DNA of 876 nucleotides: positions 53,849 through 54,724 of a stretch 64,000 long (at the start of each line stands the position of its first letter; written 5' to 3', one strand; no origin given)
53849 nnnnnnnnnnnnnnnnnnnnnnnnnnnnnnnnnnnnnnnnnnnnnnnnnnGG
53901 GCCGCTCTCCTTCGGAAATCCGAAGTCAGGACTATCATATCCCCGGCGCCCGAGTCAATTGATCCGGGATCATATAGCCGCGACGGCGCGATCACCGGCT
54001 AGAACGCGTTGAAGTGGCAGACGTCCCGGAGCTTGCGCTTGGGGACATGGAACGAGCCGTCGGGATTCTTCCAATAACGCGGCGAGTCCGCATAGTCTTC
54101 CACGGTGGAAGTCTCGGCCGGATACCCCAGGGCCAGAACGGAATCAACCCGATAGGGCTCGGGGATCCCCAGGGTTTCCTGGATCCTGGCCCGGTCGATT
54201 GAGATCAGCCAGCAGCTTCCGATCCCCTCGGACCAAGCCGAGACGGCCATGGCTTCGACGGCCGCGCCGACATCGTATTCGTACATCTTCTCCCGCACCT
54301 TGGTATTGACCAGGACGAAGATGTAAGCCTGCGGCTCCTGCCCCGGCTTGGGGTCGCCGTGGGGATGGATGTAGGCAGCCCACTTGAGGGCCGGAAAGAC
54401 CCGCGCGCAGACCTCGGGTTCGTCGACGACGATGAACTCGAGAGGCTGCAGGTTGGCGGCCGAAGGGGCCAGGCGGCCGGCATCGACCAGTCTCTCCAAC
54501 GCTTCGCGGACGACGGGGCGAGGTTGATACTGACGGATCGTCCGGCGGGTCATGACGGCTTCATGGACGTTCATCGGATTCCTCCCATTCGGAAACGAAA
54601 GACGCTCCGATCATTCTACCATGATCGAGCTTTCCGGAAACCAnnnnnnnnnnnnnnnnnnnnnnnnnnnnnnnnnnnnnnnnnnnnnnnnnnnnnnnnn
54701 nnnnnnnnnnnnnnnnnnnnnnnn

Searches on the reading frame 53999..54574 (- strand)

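Call 20: search_protein_families(library=pfam, proteins=[window:53999-54574:-], max_evalue=0.001)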
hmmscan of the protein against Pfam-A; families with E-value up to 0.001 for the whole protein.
window:53999-54574:- (191 aa): 2 families
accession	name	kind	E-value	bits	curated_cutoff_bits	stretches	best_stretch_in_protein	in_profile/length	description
PF00881.29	Nitroreductase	-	1.9e-26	93.7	23.5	1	8-151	2-167/167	Nitroreductase family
PF14512.11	TM1586_NiRdase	-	1.4e-12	48.1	27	2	84-157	69-138/215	Putative TM nitroreductase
